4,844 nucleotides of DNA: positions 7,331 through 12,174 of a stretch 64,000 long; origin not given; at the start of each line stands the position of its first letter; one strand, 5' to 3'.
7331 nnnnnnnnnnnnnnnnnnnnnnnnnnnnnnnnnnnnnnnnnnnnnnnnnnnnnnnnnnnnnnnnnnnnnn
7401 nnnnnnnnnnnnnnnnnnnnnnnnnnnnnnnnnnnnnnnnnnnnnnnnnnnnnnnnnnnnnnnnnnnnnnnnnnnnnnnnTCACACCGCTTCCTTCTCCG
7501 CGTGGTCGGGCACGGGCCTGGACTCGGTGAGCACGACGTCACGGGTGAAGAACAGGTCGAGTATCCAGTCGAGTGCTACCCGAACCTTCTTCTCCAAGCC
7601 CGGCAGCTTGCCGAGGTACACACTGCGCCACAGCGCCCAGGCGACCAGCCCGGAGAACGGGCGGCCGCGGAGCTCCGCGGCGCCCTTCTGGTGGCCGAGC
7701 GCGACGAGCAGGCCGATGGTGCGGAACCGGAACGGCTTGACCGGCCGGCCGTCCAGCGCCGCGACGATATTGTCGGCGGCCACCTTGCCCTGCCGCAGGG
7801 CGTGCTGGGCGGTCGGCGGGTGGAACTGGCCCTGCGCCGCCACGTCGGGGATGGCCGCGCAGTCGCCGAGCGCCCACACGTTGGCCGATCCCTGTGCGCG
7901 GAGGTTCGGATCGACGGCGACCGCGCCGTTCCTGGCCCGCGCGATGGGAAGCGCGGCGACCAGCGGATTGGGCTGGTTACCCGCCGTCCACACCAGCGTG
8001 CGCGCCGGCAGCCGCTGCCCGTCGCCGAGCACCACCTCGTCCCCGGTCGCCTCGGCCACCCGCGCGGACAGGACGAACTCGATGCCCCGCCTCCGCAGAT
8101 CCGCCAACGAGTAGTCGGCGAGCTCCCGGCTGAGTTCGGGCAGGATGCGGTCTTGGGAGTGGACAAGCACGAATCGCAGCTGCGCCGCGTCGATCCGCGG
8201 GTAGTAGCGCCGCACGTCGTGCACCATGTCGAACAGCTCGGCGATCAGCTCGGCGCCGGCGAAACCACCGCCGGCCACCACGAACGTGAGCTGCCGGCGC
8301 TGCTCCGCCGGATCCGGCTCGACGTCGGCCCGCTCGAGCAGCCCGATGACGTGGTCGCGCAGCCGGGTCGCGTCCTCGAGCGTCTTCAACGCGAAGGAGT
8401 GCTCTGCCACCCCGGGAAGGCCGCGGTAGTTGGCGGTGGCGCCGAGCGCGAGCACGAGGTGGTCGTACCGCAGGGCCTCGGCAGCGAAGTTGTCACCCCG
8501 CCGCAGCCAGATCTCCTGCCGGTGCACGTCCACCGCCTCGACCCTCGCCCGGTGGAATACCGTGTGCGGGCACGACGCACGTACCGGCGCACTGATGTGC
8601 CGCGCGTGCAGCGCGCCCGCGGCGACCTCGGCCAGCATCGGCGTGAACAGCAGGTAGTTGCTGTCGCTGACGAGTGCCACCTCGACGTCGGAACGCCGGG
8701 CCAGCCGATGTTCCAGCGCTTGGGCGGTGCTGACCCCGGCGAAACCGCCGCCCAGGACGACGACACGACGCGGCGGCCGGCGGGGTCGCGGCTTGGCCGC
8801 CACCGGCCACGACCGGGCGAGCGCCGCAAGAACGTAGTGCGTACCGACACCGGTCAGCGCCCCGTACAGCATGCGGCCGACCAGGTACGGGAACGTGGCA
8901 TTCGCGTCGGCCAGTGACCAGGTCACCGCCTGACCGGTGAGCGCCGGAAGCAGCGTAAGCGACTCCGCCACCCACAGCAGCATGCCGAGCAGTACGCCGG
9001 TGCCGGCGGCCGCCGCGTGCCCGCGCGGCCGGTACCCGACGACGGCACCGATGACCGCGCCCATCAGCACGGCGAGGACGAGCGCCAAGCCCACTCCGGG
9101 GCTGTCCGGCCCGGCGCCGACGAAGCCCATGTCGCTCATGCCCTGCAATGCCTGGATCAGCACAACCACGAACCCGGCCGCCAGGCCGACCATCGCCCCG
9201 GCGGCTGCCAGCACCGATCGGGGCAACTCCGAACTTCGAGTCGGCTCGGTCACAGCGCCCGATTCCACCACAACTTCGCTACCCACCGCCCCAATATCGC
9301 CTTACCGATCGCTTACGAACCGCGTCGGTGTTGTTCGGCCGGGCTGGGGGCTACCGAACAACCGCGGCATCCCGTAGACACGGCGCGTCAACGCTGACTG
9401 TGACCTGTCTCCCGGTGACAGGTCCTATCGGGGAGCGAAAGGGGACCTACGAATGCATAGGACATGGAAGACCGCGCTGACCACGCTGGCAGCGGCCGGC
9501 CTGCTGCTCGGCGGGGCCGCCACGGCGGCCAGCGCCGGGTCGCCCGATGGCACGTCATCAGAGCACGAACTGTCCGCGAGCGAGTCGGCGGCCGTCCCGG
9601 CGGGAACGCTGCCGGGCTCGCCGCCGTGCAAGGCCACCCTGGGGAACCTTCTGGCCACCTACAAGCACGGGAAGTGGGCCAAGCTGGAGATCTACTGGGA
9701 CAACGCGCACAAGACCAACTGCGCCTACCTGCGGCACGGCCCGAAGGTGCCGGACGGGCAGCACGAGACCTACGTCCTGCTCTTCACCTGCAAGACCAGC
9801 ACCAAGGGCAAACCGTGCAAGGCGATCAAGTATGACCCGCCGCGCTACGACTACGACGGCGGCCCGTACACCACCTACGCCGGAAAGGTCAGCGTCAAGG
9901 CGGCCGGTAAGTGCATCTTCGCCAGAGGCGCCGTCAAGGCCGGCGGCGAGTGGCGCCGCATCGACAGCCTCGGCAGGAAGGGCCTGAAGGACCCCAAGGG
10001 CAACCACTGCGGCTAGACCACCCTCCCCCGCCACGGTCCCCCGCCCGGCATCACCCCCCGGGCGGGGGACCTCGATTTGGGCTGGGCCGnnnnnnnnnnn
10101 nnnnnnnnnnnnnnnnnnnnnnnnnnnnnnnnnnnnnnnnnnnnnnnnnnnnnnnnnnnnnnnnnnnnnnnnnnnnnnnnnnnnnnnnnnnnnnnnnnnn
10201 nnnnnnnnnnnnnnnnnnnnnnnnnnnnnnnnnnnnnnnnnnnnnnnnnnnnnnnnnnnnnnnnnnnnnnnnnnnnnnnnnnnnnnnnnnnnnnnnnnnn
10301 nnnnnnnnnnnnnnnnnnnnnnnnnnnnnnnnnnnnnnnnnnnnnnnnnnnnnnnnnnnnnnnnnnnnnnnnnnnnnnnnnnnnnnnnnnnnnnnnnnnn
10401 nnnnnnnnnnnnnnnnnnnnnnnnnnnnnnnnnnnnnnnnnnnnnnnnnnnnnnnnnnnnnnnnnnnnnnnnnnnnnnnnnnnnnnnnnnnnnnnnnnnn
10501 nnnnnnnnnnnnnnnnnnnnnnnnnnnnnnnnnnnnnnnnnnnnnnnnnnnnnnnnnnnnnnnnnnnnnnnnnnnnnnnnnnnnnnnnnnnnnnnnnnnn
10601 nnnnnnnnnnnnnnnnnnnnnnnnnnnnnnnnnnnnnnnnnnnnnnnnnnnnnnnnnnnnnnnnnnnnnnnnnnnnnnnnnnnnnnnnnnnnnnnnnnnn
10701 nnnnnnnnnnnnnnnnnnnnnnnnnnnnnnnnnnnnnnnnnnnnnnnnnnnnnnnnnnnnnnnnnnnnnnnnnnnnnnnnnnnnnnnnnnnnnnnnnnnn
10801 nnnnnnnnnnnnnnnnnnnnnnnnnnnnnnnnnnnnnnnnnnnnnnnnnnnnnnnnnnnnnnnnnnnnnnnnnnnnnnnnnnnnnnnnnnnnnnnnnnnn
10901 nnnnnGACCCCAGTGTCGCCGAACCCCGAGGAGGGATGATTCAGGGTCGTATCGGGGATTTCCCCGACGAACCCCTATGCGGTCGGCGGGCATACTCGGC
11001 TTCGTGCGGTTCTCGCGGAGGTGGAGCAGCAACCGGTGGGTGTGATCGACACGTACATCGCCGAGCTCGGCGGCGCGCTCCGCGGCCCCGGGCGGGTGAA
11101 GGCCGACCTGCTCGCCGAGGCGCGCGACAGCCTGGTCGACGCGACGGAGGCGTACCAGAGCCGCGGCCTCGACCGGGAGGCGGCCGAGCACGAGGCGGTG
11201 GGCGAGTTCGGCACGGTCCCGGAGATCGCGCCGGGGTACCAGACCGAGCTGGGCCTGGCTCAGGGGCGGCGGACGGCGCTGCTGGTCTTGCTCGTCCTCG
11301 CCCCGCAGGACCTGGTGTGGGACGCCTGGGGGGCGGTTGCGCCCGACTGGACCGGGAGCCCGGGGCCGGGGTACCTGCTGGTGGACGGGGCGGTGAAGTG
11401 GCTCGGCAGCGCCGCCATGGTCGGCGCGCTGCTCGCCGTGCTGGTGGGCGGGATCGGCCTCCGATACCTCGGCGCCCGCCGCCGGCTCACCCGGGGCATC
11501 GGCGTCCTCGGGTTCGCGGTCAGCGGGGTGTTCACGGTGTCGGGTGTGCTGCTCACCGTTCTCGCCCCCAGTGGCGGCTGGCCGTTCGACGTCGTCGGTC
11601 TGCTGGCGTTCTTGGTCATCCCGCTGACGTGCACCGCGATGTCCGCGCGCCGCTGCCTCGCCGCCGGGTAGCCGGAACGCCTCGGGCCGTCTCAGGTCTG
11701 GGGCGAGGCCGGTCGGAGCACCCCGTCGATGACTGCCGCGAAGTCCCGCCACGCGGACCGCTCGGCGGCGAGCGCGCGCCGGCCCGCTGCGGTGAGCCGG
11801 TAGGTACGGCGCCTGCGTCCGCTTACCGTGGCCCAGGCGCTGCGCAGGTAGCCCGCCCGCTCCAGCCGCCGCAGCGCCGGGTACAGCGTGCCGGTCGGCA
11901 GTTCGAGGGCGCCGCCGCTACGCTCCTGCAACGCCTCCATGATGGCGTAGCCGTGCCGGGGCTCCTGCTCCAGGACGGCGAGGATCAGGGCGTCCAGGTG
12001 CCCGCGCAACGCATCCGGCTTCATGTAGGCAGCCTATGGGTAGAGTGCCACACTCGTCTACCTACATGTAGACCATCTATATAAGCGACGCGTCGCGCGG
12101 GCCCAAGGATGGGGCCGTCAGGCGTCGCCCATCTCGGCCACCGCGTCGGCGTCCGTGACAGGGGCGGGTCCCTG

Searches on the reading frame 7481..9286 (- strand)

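Call 75: search_protein_families(library=pfam, proteins=[window:7481-9286:-], max_evalue=0.00001)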
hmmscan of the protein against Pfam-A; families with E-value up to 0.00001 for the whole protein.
window:7481-9286:- (601 aa): 3 families
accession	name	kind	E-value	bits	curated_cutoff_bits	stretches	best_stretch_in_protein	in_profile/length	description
PF07992.20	Pyr_redox_2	-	2.5e-47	162.2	26.1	1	174-500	2-291/291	Pyridine nucleotide-disulphide oxidoreductase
PF00070.33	Pyr_redox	-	1.1e-10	42.3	22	0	335-417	2-70/82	Pyridine nucleotide-disulphide oxidoreductase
PF22366.1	NDH2_C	-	2.8e-07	31.1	27.7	1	529-583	7-62/62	NDH2 C-terminal domain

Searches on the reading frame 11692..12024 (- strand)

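Call 85: search_protein_families(library=pfam, proteins=[window:11692-12024:-], max_evalue=0.00001)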
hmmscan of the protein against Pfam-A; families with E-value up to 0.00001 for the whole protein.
window:11692-12024:- (110 aa): 2 families
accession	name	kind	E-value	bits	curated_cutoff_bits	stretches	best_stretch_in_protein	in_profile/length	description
PF03551.20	PadR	-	4e-26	91.3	27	1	14-86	1-74/75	Transcriptional regulator PadR-like family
PF13601.12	HTH_34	-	1.4e-06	28.8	27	1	39-89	23-73/80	Winged helix DNA-binding domain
